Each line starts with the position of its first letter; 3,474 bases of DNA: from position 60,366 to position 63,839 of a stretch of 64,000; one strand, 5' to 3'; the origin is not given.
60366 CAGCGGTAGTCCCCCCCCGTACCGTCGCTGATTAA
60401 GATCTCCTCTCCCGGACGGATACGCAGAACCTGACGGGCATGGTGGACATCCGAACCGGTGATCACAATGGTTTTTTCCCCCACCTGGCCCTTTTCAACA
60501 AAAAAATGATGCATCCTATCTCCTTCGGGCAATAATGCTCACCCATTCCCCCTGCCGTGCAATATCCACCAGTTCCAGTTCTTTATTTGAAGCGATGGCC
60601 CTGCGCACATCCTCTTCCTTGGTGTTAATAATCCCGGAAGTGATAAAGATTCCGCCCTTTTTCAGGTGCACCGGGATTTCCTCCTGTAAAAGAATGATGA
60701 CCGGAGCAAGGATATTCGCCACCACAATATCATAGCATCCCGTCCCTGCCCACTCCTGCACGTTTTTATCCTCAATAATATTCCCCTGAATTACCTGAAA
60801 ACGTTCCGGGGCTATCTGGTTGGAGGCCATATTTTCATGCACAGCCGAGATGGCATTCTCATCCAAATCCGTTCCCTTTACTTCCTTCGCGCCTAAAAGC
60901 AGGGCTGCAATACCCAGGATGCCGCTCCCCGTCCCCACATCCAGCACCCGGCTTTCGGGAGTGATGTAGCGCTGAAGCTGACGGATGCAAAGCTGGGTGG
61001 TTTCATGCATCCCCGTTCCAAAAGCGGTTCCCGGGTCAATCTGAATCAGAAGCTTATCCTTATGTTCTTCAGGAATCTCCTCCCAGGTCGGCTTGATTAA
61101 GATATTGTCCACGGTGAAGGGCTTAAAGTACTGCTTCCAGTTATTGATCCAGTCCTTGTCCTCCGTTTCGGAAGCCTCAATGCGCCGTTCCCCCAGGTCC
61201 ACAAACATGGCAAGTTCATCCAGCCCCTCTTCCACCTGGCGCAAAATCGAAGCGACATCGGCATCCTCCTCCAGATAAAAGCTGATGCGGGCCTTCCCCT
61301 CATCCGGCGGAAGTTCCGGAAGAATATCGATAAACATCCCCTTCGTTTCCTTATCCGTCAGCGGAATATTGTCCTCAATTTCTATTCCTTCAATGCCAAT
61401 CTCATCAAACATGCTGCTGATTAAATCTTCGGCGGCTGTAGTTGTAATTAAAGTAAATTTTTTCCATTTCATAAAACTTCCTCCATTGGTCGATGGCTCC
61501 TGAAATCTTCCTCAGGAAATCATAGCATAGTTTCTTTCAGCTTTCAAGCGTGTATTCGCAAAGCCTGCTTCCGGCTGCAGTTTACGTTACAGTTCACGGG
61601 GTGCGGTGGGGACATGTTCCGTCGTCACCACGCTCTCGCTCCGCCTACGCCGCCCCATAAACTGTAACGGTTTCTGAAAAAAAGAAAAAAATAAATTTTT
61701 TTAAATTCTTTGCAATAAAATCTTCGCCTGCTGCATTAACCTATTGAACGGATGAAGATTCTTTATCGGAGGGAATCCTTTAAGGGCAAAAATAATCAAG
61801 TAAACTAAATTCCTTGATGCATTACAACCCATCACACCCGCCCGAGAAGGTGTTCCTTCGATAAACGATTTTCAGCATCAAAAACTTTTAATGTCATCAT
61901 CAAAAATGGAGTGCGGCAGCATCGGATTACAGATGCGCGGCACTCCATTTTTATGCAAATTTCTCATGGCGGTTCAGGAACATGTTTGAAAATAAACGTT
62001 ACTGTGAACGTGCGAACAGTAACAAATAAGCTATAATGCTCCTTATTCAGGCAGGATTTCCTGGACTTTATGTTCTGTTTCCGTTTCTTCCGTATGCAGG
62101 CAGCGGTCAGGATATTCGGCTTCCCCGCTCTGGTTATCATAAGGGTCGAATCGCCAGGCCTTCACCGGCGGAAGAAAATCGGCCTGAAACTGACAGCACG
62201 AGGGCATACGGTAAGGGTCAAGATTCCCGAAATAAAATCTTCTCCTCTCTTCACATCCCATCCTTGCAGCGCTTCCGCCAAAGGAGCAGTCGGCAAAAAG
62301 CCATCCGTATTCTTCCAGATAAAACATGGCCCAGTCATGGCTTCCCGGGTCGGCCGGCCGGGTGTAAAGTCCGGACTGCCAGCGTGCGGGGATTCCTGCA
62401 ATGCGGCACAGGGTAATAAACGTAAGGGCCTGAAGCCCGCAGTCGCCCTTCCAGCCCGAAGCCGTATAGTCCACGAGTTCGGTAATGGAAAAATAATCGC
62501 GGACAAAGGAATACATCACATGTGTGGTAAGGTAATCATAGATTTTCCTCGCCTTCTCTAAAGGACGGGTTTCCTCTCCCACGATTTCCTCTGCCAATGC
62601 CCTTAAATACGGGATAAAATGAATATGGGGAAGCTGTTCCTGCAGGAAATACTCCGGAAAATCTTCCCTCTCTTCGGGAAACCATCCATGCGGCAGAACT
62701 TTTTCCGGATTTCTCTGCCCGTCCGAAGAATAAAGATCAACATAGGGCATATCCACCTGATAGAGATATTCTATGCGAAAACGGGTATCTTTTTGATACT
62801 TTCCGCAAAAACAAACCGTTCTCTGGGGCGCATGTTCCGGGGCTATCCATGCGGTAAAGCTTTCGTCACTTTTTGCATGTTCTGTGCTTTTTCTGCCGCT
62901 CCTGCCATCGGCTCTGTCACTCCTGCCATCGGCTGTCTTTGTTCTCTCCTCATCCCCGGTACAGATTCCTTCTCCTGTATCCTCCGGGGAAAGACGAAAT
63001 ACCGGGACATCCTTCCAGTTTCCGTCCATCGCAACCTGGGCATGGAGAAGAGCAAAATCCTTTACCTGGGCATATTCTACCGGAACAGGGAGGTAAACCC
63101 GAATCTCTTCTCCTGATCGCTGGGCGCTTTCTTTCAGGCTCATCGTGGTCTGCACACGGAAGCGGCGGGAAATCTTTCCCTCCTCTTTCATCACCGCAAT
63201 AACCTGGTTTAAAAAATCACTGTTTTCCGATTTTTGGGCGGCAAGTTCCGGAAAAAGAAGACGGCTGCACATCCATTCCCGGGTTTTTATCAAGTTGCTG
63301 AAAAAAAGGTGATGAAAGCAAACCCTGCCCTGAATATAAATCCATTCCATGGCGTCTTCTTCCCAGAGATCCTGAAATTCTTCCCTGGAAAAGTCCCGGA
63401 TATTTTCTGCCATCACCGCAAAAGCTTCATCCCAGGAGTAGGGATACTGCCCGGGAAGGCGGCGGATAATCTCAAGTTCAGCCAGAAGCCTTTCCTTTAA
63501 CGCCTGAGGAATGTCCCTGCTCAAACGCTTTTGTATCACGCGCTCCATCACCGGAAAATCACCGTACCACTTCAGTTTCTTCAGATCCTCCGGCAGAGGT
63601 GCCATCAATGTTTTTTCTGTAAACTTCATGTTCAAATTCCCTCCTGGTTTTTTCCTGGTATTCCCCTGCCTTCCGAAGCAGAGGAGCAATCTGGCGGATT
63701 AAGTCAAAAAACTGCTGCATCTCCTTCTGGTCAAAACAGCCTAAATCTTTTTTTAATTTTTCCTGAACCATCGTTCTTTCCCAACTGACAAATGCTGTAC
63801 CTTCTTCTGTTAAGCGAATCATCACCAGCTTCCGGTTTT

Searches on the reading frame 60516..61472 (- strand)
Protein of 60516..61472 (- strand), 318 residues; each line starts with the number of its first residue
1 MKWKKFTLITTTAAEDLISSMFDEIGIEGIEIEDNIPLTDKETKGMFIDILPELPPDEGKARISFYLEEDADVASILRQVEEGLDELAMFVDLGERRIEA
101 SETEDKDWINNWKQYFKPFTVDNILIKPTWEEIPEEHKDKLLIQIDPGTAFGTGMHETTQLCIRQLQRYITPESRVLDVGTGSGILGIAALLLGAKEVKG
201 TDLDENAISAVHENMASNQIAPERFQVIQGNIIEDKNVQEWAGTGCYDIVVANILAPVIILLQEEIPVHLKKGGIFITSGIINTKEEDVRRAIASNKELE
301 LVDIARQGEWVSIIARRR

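Call 61: search_protein_families(library=pfam, proteins=[window:60516-61472:-], max_evalue=0.01)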
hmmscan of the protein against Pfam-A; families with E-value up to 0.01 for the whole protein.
window:60516-61472:- (318 aa): 11 families
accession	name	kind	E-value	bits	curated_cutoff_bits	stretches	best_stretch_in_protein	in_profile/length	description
PF06325.19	PrmA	-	4.4e-82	276.3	22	1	2-317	1-295/296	Ribosomal protein L11 methyltransferase (PrmA)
PF13847.12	Methyltransf_31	-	1e-09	38.7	27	1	172-297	3-126/145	Methyltransferase domain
PF05175.20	MTS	-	2.6e-08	34.1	23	1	156-237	17-95/170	Methyltransferase small domain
PF13649.12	Methyltransf_25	-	4.9e-06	27.6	27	1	176-253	1-71/97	Methyltransferase domain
PF03602.21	Cons_hypoth95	-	7.1e-06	26.2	24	1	168-251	38-118/182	Conserved hypothetical protein 95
PF10294.15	Methyltransf_16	-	0.0002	21.6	21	1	168-221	42-95/174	Lysine methyltransferase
PF08242.18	Methyltransf_12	-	0.00024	22.2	30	1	177-253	1-72/98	Methyltransferase domain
PF13489.12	Methyltransf_23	-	0.00041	20.5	27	1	160-253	7-88/164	Methyltransferase domain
PF07021.18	MetW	-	0.0013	18.9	21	1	164-242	5-72/193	Methionine biosynthesis protein MetW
PF01135.25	PCMT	-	0.0042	17.3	20.3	1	162-278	65-171/210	Protein-L-isoaspartate(D-aspartate) O-methyltransferase (PCMT)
PF08241.18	Methyltransf_11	-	0.0086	17.1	21.2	0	177-254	1-68/95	Methyltransferase domain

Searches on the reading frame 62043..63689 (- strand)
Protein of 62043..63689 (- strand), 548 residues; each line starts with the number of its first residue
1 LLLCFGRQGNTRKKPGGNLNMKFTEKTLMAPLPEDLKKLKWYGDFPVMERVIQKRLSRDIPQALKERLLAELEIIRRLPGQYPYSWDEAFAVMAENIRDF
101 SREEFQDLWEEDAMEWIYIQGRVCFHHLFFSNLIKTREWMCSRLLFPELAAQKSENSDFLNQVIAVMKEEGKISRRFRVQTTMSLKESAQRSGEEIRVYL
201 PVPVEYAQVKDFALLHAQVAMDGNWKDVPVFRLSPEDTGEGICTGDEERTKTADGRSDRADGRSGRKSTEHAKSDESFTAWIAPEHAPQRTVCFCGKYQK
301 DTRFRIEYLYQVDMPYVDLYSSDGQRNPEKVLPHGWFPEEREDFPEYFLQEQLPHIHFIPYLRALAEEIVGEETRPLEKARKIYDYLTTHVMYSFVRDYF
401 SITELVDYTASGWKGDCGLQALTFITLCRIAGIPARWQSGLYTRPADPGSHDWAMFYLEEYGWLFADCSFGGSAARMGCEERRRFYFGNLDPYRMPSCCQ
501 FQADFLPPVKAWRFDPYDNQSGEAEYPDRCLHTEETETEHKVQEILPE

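Call 61: search_protein_families(library=pfam, proteins=[window:62043-63689:-], max_evalue=0.01)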
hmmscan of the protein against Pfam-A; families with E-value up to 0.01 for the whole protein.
window:62043-63689:- (548 aa): 1 family
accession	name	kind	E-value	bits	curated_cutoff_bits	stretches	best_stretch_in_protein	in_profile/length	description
PF01841.26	Transglut_core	-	1.4e-21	77.3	23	1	363-467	1-107/108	Transglutaminase-like superfamily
